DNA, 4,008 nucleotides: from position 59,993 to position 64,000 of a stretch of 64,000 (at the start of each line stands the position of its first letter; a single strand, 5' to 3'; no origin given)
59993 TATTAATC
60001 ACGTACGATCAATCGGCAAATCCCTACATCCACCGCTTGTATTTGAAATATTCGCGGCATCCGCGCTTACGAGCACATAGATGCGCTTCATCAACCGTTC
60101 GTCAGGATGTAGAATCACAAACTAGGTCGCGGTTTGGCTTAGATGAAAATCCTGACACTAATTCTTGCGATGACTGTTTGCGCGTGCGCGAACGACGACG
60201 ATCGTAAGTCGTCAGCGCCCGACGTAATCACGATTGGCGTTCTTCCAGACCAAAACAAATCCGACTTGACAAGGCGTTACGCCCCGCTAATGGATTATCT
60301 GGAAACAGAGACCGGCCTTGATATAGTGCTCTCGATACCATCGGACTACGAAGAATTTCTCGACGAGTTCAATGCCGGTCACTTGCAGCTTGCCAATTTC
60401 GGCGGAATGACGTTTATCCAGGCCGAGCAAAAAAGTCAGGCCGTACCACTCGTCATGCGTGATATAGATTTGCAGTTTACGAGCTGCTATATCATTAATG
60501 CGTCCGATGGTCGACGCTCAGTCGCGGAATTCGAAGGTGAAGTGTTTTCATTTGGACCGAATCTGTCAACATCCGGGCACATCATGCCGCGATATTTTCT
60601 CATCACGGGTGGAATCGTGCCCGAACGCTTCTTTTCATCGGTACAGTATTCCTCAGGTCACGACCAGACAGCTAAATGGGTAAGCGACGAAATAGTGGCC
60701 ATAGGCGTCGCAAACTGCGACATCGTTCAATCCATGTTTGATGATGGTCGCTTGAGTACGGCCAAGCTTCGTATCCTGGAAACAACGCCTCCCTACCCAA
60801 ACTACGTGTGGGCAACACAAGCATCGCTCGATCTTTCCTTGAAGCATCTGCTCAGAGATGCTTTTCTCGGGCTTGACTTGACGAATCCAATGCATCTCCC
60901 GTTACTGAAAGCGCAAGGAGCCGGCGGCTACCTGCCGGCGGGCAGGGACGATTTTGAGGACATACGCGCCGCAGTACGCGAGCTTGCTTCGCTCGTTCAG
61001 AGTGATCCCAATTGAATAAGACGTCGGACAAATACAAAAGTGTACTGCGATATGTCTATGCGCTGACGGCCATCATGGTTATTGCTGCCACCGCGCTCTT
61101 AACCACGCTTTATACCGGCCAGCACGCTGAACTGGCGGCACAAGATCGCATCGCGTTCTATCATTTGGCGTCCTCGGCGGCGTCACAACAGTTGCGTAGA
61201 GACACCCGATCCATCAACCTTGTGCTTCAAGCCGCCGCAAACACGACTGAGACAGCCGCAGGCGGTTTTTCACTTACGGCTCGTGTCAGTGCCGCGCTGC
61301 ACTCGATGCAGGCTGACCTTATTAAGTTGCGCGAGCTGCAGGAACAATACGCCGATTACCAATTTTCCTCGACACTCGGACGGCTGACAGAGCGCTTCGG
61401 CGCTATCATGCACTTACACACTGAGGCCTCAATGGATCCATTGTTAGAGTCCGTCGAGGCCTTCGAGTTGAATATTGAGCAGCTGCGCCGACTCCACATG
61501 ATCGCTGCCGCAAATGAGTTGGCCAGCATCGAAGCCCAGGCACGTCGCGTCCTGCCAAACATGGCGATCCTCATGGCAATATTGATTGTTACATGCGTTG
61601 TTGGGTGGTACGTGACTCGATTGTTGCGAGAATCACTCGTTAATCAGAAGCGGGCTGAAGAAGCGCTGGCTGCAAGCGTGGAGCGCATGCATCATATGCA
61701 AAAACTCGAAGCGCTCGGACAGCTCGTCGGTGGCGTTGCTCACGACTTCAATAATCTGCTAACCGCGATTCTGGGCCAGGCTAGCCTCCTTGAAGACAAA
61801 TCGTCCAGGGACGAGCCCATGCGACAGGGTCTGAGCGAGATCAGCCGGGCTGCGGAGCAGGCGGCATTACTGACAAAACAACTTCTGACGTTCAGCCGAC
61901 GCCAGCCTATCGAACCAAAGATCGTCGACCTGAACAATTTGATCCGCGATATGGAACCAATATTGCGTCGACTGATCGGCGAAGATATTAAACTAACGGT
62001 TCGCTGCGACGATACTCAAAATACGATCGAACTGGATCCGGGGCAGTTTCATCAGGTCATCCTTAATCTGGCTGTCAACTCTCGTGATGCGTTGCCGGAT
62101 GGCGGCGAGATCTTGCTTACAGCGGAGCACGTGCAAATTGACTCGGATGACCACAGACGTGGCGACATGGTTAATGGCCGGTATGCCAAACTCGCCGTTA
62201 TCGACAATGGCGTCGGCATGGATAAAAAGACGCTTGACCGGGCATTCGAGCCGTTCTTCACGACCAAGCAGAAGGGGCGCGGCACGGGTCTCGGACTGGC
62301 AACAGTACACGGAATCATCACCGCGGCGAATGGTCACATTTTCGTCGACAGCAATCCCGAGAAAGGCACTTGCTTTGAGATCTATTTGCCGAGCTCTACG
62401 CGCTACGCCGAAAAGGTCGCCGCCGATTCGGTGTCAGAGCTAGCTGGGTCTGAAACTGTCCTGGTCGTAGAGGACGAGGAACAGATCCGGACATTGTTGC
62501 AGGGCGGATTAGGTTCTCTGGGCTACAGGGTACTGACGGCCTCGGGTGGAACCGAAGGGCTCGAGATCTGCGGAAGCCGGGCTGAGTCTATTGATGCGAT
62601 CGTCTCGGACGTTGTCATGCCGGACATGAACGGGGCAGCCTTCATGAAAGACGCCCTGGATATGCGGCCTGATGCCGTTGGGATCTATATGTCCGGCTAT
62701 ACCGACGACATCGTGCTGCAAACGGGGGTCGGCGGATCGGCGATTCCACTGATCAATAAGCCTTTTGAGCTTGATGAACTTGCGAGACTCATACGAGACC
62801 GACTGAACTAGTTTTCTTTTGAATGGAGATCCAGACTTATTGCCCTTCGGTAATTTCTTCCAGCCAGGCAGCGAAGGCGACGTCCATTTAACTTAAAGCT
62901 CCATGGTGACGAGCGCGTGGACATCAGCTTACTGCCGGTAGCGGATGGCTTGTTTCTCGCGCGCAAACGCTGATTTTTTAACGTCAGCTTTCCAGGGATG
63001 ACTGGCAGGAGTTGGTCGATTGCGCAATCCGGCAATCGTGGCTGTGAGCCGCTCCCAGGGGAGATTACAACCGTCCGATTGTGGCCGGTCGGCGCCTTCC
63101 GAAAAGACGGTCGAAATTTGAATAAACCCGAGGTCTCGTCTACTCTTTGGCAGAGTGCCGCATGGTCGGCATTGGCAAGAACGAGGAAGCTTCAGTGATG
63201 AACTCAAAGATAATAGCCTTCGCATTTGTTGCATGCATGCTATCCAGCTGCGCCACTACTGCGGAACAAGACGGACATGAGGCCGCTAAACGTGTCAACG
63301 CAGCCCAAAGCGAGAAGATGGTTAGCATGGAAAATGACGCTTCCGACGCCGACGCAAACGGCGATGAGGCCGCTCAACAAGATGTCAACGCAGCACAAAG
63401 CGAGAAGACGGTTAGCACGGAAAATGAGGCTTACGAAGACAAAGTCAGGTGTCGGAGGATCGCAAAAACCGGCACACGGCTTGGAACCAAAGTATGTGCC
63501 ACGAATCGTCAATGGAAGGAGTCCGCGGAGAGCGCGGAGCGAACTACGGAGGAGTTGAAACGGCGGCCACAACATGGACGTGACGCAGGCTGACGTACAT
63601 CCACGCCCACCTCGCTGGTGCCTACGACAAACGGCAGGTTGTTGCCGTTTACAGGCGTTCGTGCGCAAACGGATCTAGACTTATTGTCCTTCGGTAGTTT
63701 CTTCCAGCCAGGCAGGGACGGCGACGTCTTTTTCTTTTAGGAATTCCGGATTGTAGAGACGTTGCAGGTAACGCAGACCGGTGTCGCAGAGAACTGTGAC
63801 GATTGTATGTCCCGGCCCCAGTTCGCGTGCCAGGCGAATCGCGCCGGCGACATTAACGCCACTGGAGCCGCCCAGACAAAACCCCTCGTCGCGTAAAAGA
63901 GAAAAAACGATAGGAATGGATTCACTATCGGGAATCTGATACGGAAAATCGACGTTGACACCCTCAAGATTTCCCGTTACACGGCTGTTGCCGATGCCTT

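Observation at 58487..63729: Two unrelated cassettes stacked between the same pair of genes, separated by a head-to-tail junction of truncated copies of both flanking gene ends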

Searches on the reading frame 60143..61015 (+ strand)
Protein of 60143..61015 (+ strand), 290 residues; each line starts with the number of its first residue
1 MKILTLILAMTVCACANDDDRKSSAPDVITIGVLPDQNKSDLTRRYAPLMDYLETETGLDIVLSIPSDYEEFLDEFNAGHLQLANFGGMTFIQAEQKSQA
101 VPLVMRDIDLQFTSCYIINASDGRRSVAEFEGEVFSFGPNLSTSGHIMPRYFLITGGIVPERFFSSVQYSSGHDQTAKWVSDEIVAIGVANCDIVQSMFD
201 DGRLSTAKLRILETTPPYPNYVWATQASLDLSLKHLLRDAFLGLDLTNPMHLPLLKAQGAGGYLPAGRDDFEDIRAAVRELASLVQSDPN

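Call 10: search_protein_families(library=pfam, proteins=[window:60143-61015:+], max_evalue=0.01)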
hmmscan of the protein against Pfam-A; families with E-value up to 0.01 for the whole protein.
window:60143-61015:+ (290 aa): 1 family
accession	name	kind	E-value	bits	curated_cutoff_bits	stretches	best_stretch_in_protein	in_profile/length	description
PF12974.12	Phosphonate-bd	-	9.4e-55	186.1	27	1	31-270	1-241/242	ABC transporter, phosphonate, periplasmic substrate-binding protein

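Call 39: search_protein_families(library=ncbifam, proteins=[window:60143-61015:+], max_evalue=0.01)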
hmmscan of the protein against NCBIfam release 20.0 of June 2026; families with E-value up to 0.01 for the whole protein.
window:60143-61015:+ (290 aa): 4 families
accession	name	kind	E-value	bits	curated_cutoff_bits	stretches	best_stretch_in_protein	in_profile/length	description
TIGR04553.1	ABC_peri_selen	hypoth_equivalog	4.6e-56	190.1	250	1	28-281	1-262/266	putative selenate ABC transporter substrate-binding protein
TIGR01098.1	3A0109s03R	subfamily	6.3e-45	153.6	112.05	1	4-243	8-252/253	phosphate/phosphite/phosphonate ABC transporter substrate-binding protein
TIGR03431.1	PhnD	equivalog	3.4e-37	128.4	261.1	1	3-280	6-285/288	phosphonate ABC transporter substrate-binding protein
NF049985.1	SBP_like_Rv1680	exception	2.3e-11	43.9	400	1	51-280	23-261/268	Rv1680 family SBP-like protein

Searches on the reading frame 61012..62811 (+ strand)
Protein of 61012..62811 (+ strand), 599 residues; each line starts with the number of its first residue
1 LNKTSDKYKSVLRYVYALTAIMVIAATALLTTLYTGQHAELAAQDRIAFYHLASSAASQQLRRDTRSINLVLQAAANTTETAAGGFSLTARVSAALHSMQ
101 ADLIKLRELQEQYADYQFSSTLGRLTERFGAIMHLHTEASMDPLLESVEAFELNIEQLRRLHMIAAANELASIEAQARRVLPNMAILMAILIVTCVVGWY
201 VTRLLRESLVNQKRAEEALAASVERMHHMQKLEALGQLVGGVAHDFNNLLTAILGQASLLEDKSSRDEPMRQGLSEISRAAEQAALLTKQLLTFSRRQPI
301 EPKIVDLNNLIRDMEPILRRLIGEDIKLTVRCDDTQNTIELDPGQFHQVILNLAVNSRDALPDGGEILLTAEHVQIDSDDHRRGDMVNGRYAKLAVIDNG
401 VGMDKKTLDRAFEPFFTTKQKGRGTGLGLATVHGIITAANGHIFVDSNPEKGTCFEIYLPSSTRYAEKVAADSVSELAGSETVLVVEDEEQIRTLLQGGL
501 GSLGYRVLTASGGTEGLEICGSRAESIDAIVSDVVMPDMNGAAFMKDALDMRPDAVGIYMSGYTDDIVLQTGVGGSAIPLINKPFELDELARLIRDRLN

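Call 10: search_protein_families(library=pfam, proteins=[window:61012-62811:+], max_evalue=0.01)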
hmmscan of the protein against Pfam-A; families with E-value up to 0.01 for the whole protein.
window:61012-62811:+ (599 aa): 4 families
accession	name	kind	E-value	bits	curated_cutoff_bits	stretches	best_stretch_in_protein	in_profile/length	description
PF02518.31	HATPase_c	-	4.3e-21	75.9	26.4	1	342-461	2-109/111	Histidine kinase-, DNA gyrase B-, and HSP90-like ATPase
PF00072.30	Response_reg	-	1.2e-14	54.9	30.2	1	483-594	1-110/111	Response regulator receiver domain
PF00512.31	HisKA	-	3.9e-11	43.3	26.9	1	235-298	2-64/66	His Kinase A (phospho-acceptor) domain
PF06295.17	ZapG-like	-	0.0052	17.3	33.5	0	189-283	3-103/123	Z-ring associated protein G-like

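Call 14: find_encoding_contigs(protein=window:61075-62811:+, flank=10000, max_places=10)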
Protein window:61075-62811:+ (578 aa): 5 contigs read that carry it; 5 places shown.
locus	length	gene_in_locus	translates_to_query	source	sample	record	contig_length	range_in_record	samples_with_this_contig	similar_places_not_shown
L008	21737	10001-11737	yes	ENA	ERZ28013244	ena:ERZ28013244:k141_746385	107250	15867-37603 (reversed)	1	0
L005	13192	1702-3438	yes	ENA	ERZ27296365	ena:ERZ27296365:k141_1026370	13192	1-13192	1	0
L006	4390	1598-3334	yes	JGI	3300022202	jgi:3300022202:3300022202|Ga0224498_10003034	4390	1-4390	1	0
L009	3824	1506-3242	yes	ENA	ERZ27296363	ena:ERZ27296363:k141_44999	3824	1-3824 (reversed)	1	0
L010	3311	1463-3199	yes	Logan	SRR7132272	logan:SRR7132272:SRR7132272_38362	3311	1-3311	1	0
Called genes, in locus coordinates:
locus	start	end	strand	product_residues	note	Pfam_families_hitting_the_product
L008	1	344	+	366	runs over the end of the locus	PF05987:DUF898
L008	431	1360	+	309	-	PF23368:DUF7092 (weak), PF01435:Peptidase_M48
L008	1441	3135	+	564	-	PF01839:FG-GAP (faint), PF13517:FG-GAP_3 (weak)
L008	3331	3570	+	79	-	PF14026:SCO4226-like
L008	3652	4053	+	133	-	PF00903:Glyoxalase (weak)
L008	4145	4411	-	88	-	-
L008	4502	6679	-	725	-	PF06452:CBM9_1 (weak), PF19313:DUF5916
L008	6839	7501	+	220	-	PF01596:Methyltransf_3, PF13578:Methyltransf_24, PF13649:Methyltransf_25 (weak)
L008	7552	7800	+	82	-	-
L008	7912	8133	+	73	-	-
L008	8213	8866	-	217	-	PF00072:Response_reg, PF00196:GerE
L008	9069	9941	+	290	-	PF12974:Phosphonate-bd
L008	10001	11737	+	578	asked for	PF00512:HisKA, PF02518:HATPase_c, PF00072:Response_reg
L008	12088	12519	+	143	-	-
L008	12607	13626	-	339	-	PF00291:PALP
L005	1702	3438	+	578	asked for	PF00512:HisKA, PF02518:HATPase_c, PF00072:Response_reg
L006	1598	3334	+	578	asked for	PF00512:HisKA, PF02518:HATPase_c, PF00072:Response_reg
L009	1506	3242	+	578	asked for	PF00512:HisKA, PF02518:HATPase_c, PF00072:Response_reg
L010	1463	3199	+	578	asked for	PF00512:HisKA, PF02518:HATPase_c, PF00072:Response_reg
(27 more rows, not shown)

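Call 32: find_related_loci(query=window:61075-62811:+, collection=metagenome_contigs, flank=10000)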
Query window:61075-62811:+ (578 aa) in metagenome_contigs; peptide patterns used: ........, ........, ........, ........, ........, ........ (x = any residue, [..] = any of these).
600 stretches matched a pattern (row limit reached: there are more); 177 encode a relative of the query (tblastn E <= 1e-3); the best 80 are kept; 80 distinct loci.
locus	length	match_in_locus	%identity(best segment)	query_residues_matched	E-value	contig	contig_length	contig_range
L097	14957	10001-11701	59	13-578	0e+0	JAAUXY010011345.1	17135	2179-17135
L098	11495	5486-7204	57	8-578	0e+0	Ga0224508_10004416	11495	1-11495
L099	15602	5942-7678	48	9-578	4e-162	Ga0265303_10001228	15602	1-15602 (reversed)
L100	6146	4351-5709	42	209-578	8e-100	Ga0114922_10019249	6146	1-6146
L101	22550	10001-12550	45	203-578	8e-99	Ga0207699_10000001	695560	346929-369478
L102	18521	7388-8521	44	203-577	3e-94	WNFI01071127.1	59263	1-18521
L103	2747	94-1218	44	203-574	5e-96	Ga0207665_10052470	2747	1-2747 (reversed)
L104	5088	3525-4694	42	192-578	8e-91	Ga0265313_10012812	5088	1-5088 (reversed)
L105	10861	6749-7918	42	192-578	9e-91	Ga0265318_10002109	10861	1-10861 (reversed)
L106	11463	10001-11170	42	192-578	9e-91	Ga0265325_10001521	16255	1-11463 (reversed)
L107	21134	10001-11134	42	203-578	2e-89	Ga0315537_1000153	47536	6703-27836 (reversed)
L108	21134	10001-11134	42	204-578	6e-88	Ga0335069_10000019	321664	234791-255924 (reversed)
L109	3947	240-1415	40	188-575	2e-84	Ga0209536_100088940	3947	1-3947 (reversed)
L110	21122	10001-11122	43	188-564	9e-93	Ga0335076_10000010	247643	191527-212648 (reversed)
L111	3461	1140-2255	41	209-573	9e-80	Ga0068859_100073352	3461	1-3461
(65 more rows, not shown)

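Call 39: search_protein_families(library=ncbifam, proteins=[window:61012-62811:+], max_evalue=0.01)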
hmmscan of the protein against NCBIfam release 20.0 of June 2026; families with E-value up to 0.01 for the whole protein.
window:61012-62811:+ (599 aa): 125 families (the best 25 are shown)
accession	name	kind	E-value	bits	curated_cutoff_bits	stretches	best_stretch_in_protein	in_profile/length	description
NF046020.1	HisKinCckABruc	equivalog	8.5e-106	354.7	1000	1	224-598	469-867/868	cell cycle histidine kinase CckA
NF010076.0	PRK13557.1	subfamily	2.8e-90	303.3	631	1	224-598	152-533/540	histidine kinase famiy protein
NF046026.1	HisKinCckACaul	equivalog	2.9e-85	286.8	1000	1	226-598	293-676/678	cell cycle histidine kinase CckA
NF010411.0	PRK13837.1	equivalog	1.5e-82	277.9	647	1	210-598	425-812/828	two-component system VirA-like sensor kinase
NF008468.0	PRK11360.1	equivalog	3.8e-50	170.9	646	1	223-464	384-611/616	two-component system sensor histidine kinase AtoS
NF007688.0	PRK10364.1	equivalog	2.9e-41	141.7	479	1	166-464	181-454/460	two-component system sensor histidine kinase ZraS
NF052574.1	HisKinEspCMyxo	equivalog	6.5e-40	137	1200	1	228-562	410-747/785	serine histidine kinase EspC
NF052573.1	HisKinEspAMyxo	equivalog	2e-38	131.9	1400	1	225-595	374-747/755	serine histidine kinase EspA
NF047466.1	hybrid_RR_LvrB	exception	2.8e-34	118.9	500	1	212-461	129-376/377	hybrid histidine kinase/response regulator LvrB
TIGR02956.1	TMAO_torS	equivalog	8.4e-34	116.8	676.5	1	211-598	440-820/967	TMAO reductase system sensor histidine kinase/response regulator TorS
NF046044.1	PnpS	equivalog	1.4e-26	93.5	400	1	224-460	158-390/390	two-component system histidine kinase PnpS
NF053867.1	SprKinKinDBac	equivalog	7.1e-26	90.7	775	1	227-463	278-499/500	sporulation kinase KinD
NF008099.0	PRK10841.1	equivalog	1.2e-24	86.2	920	2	335-468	575-698/949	two-component system sensor histidine kinase RcsC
NF038348.1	T2SS_HK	subfamily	1.5e-23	83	450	1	330-460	456-572/574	histidine kinase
NF047497.1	HK_LIC_12097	equivalog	7e-23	80.9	500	1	224-461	139-366/367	LIC_12097 family sensor histidine kinase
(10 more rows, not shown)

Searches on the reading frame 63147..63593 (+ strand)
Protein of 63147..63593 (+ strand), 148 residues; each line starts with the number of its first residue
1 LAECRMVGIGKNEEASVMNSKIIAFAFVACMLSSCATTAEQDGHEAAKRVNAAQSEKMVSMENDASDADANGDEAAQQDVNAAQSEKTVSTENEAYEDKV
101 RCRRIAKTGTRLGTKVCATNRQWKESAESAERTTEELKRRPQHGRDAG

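Call 10: search_protein_families(library=pfam, proteins=[window:63147-63593:+], max_evalue=0.01)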
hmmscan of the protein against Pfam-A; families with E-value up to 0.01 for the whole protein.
window:63147-63593:+ (148 aa): 0 families

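Call 13: find_encoding_contigs(protein=window:63162-63593:+, flank=10000, max_places=10)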
Protein window:63162-63593:+ (143 aa): 5 contigs read that carry it; 4 places shown.
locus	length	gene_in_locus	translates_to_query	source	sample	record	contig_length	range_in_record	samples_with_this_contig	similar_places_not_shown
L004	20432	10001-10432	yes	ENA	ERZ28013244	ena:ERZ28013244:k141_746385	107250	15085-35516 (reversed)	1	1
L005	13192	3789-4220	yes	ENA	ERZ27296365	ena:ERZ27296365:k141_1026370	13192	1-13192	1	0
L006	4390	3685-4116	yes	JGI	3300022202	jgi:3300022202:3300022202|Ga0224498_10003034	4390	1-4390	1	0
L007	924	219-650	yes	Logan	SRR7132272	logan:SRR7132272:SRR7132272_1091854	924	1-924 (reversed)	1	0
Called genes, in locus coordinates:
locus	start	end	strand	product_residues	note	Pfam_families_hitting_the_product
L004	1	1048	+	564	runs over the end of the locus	PF01839:FG-GAP (faint), PF13517:FG-GAP_3 (weak)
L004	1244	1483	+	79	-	PF14026:SCO4226-like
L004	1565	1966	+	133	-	PF00903:Glyoxalase (weak)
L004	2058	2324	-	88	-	-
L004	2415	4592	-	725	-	PF06452:CBM9_1 (weak), PF19313:DUF5916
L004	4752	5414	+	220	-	PF01596:Methyltransf_3, PF13578:Methyltransf_24, PF13649:Methyltransf_25 (weak)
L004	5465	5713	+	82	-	-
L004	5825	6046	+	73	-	-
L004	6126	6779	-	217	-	PF00072:Response_reg, PF00196:GerE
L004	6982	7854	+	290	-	PF12974:Phosphonate-bd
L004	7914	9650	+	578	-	PF00512:HisKA, PF02518:HATPase_c, PF00072:Response_reg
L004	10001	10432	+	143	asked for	-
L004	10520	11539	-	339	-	PF00291:PALP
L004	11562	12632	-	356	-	PF03462:PCRF, PF00472:RF-1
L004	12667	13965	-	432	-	PF05201:GlutR_N, PF01488:Shikimate_DH, PF00745:GlutR_dimer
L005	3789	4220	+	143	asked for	-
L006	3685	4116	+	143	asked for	-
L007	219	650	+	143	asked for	-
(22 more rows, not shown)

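Call 33: find_homologous_proteins(query=window:63198-63593:+, max_evalue=0.001)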
Query window:63198-63593:+ (131 aa): 2 proteins with E <= 0.001 among 7 candidates.
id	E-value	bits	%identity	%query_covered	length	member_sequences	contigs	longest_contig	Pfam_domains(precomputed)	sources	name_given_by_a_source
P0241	4.8e-76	270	100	100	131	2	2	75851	-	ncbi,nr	ncbi:MAG: hypothetical protein OER80_11140 [Gammaproteobacteria bacterium]|nr:hypothetical protein [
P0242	3.5e-11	61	64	36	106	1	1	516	-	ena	-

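Call 34: find_encoding_contigs(protein=P0241, flank=10000, max_places=6)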
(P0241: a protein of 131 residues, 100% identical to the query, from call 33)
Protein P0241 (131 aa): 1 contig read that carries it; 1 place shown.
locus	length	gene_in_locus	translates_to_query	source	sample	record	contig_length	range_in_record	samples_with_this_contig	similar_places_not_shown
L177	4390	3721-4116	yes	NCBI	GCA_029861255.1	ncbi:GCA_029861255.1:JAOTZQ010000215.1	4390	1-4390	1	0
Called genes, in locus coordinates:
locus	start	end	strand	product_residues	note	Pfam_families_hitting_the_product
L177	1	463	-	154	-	PF00072:Response_reg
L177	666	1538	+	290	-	PF12974:Phosphonate-bd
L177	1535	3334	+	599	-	PF00512:HisKA, PF02518:HATPase_c, PF00072:Response_reg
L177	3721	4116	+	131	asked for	-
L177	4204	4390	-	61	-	?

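Call 39: search_protein_families(library=ncbifam, proteins=[window:63198-63593:+], max_evalue=0.01)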
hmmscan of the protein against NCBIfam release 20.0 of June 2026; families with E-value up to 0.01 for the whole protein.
window:63198-63593:+ (131 aa): 1 family
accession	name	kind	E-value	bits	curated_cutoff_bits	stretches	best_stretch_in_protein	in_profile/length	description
NF040598.1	Ala_zip_lipo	subfamily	0.0091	16.5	43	0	4-90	4-85/90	Lpp/OprI family alanine-zipper lipoprotein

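Call 56: search_protein_families(library=pfam, proteins=[window:63198-63593:+], max_evalue=10)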
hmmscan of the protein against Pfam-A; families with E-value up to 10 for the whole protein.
window:63198-63593:+ (131 aa): 3 families
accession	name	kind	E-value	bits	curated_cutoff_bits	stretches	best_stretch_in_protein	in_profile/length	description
PF16386.10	DUF4995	-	0.37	11.3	28.4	1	3-37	4-38/73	Domain of unknown function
PF22251.1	PFF1_TM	-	1.3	8.9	32.3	1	8-91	106-185/300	Vacuolar membrane protease, transmembrane domain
PF01080.22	Presenilin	-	5.7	6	34.3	1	31-101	231-280/408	Presenilin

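Call 57: search_protein_families(library=phrogs, proteins=[window:63198-63593:+], max_evalue=1)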
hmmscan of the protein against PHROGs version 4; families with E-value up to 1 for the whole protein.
window:63198-63593:+ (131 aa): 0 families

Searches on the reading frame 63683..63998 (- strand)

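Call 10: search_protein_families(library=pfam, proteins=[window:63683-63998:-], max_evalue=0.01)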
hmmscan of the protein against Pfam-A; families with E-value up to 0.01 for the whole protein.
window:63683-63998:- (105 aa): 1 family
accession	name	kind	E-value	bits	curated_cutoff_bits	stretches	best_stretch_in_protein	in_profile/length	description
PF00291.31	PALP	-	1.4e-07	31.6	35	1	16-72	238-295/295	Pyridoxal-phosphate dependent enzyme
